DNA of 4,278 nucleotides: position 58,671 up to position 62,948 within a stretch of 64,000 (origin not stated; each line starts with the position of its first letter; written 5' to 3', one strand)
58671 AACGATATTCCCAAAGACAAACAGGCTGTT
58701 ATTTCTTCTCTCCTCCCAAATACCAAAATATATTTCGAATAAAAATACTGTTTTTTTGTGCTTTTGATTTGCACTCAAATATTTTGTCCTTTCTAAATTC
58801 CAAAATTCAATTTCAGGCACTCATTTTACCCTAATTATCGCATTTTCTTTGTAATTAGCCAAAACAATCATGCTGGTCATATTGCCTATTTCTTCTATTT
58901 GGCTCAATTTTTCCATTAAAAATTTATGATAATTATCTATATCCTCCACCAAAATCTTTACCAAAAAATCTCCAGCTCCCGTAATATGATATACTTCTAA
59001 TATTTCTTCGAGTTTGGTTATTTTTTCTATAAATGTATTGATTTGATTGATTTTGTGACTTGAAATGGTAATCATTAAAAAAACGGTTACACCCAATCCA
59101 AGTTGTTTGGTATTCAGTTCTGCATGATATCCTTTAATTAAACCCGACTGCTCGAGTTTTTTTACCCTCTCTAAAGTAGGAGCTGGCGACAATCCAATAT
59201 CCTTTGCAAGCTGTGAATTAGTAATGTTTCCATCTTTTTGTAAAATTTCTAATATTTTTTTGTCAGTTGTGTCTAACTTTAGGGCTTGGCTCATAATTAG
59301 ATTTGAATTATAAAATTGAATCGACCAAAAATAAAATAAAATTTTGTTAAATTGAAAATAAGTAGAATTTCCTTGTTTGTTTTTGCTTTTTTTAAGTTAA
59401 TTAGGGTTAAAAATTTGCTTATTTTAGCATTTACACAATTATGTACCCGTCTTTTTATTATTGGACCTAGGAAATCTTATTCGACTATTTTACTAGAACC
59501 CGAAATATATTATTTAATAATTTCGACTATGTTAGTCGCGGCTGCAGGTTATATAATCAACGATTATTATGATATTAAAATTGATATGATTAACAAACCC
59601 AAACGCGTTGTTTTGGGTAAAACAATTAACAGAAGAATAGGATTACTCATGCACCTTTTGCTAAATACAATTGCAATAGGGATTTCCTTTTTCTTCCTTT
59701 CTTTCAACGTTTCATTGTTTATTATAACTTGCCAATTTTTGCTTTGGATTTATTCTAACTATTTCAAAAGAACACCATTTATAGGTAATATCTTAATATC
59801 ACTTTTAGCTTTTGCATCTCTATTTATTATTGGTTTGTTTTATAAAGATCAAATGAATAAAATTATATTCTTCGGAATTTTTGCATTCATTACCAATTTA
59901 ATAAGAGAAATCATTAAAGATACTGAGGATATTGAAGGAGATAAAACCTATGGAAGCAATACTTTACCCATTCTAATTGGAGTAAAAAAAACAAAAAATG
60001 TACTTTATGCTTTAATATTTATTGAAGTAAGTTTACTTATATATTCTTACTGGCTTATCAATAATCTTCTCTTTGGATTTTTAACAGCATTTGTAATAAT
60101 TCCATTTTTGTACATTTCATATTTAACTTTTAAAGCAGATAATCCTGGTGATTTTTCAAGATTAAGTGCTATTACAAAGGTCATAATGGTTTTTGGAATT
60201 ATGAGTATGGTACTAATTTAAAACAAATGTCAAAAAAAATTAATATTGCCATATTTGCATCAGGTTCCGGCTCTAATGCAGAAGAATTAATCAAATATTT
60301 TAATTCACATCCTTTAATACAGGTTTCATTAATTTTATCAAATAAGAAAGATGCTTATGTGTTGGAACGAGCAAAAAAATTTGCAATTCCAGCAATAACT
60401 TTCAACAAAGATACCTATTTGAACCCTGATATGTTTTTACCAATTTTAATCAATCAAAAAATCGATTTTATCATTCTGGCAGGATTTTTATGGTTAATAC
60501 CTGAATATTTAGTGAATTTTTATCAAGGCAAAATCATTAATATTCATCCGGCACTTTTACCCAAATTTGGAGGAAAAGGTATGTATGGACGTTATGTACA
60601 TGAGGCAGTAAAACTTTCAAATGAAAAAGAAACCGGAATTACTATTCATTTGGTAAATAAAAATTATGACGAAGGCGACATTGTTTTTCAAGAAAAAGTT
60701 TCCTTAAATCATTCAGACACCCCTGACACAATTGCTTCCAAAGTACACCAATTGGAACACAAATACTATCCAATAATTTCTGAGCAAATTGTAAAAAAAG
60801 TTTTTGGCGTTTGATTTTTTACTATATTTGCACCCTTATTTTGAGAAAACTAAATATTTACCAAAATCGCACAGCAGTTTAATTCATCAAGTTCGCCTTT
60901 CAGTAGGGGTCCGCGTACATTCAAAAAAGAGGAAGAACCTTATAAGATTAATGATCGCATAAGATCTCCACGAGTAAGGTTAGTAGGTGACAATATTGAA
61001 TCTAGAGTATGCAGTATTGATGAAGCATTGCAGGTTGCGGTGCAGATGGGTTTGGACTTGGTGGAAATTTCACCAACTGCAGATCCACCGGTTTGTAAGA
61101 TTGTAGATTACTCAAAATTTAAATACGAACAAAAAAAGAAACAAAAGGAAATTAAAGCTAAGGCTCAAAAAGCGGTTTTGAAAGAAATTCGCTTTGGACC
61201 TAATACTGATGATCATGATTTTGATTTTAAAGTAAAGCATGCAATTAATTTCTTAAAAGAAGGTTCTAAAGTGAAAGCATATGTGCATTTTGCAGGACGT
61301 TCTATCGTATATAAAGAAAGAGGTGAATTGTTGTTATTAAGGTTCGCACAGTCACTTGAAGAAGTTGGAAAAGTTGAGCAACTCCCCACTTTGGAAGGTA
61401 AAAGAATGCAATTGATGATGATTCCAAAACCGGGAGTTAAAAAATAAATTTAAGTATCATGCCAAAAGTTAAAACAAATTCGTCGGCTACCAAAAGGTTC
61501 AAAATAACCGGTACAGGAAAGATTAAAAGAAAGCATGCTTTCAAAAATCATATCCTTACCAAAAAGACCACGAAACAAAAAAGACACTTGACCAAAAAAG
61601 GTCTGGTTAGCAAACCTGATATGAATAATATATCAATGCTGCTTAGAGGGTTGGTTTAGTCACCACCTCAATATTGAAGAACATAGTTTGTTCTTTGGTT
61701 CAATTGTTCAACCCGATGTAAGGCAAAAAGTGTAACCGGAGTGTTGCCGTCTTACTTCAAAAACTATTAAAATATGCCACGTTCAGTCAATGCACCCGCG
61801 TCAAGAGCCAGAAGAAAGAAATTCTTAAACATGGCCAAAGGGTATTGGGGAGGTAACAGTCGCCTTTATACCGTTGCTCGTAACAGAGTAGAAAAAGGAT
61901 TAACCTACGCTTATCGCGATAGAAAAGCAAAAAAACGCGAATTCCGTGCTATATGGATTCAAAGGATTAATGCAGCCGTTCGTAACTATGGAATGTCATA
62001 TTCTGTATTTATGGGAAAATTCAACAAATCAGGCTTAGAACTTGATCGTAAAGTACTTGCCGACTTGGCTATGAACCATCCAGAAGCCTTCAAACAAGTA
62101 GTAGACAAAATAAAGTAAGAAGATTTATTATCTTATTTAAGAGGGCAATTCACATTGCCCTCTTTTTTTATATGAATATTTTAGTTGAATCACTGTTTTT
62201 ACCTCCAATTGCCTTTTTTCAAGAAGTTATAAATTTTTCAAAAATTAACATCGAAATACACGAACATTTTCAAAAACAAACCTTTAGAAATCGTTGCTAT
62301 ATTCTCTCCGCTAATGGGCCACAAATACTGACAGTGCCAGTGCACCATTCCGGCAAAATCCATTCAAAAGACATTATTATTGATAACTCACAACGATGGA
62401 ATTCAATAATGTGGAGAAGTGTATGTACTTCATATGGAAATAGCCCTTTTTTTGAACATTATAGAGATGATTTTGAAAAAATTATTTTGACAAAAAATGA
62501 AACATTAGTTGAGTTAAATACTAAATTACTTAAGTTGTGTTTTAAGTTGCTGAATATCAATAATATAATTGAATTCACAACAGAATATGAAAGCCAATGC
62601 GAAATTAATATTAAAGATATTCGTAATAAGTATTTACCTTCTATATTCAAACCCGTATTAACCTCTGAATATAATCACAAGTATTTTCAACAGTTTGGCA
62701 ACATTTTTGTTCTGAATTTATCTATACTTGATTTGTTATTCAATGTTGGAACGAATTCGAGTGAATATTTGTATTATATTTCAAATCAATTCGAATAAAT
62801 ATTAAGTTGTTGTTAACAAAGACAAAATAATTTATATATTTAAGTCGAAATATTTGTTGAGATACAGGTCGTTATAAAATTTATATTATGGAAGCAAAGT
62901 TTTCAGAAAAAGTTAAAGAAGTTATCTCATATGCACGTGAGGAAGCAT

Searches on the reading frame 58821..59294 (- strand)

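Call 56: search_protein_families(library=pfam, proteins=[window:58821-59294:-], max_evalue=0.01)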
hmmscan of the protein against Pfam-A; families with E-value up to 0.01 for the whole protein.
window:58821-59294:- (157 aa): 9 families
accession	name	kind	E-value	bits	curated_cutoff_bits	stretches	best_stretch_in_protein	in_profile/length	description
PF01037.27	AsnC_trans_reg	-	2.3e-19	69.5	25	1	74-145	2-71/73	Lrp/AsnC ligand binding domain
PF13412.12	HTH_24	-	3.3e-19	68.6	21.9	1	7-54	1-48/48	Winged helix-turn-helix DNA-binding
PF13404.12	HTH_AsnC-type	-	4.2e-15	55.7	27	1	7-48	1-42/42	AsnC-type helix-turn-helix domain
PF01047.28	MarR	-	3.6e-07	30.4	24.6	1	13-54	7-48/59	MarR family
PF22451.2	NirdL-like_HTH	-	0.00011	22.2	27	0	28-53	21-46/47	Siroheme decarboxylase NirDL-like HTH domain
PF01022.26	HTH_5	-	0.00031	21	22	1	13-54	6-46/47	Bacterial regulatory protein, arsR family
PF01325.25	Fe_dep_repress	-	0.0033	18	26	1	13-54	12-53/60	Iron dependent repressor, N-terminal DNA binding domain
PF24034.1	DUF7343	-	0.0092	16.3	27.6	0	9-54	3-49/62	Domain of unknown function (DUF7343)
PF08279.18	HTH_11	-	0.01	16.2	25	0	12-51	3-43/55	HTH domain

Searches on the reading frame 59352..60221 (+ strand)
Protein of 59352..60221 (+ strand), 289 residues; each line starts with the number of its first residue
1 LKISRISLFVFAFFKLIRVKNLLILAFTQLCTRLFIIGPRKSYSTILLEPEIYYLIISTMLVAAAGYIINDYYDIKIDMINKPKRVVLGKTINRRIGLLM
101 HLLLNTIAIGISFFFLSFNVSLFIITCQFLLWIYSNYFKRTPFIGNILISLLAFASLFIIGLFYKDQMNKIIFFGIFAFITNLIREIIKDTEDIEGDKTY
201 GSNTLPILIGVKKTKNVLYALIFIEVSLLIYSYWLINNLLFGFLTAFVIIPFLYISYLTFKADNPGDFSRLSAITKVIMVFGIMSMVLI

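Call 56: search_protein_families(library=pfam, proteins=[window:59352-60221:+], max_evalue=0.01)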
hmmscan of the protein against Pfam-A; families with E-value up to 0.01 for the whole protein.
window:59352-60221:+ (289 aa): 1 family
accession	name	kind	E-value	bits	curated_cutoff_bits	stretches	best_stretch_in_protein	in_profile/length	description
PF01040.23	UbiA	-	1.7e-30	106.6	34.2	1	54-265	24-238/250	UbiA prenyltransferase family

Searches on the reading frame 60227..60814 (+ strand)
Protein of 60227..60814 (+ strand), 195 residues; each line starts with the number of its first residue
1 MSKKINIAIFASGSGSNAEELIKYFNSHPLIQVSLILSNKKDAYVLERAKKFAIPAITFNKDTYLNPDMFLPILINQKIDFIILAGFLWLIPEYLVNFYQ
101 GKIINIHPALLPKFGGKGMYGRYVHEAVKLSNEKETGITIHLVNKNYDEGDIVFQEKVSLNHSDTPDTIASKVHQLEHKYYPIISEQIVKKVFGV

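Call 56: search_protein_families(library=pfam, proteins=[window:60227-60814:+], max_evalue=0.01)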
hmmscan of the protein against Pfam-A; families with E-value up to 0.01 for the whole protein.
window:60227-60814:+ (195 aa): 1 family
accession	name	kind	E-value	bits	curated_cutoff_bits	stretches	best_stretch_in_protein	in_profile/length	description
PF00551.24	Formyl_trans_N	-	2e-38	132.4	26.1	1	6-182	2-178/181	Formyl transferase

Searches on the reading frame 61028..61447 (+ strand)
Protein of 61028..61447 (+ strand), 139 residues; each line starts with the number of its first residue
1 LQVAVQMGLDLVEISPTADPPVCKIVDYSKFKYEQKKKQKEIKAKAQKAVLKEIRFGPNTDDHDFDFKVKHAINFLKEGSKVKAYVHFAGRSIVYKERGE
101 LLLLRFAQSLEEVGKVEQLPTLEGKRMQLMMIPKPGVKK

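Call 56: search_protein_families(library=pfam, proteins=[window:61028-61447:+], max_evalue=0.01)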
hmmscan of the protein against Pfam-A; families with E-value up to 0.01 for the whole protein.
window:61028-61447:+ (139 aa): 2 families
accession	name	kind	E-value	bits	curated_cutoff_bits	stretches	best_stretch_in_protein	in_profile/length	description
PF00707.27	IF3_C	-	2.3e-30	104.8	34.8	1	51-134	3-86/86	Translation initiation factor IF-3, C-terminal domain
PF05198.21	IF3_N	-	1e-18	67.7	26.9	1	2-41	30-69/70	Translation initiation factor IF-3, N-terminal domain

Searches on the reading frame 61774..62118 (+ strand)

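Call 56: search_protein_families(library=pfam, proteins=[window:61774-62118:+], max_evalue=0.01)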
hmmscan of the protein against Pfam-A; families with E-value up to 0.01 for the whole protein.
window:61774-62118:+ (114 aa): 1 family
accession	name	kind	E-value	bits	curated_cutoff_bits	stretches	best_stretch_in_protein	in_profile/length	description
PF00453.23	Ribosomal_L20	-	3.1e-43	146.7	30.8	1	3-108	1-106/107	Ribosomal protein L20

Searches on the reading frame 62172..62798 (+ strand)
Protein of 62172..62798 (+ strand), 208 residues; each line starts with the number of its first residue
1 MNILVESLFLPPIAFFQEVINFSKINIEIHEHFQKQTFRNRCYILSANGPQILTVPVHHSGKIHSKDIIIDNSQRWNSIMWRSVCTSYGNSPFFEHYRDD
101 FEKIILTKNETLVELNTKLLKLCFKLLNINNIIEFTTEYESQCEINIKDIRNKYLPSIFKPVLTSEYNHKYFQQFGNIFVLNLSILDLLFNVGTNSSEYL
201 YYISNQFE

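Call 56: search_protein_families(library=pfam, proteins=[window:62172-62798:+], max_evalue=0.01)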
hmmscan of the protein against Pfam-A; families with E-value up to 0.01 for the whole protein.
window:62172-62798:+ (208 aa): 1 family
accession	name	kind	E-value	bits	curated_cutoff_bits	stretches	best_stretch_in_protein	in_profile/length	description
PF08889.16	WbqC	-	2.7e-35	122.6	21.3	2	7-140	2-137/218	WbqC-like protein family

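Call 59: find_encoding_contigs(protein=window:62172-62798:+, flank=10000, max_places=2)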
Protein window:62172-62798:+ (208 aa): 1 contig read that carries it; 1 place shown.
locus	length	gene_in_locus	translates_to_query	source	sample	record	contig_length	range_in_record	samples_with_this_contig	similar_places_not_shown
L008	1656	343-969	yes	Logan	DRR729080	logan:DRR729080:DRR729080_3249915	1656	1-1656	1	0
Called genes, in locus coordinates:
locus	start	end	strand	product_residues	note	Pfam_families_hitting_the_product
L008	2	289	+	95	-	?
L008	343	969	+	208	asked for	PF08889:WbqC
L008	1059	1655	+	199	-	?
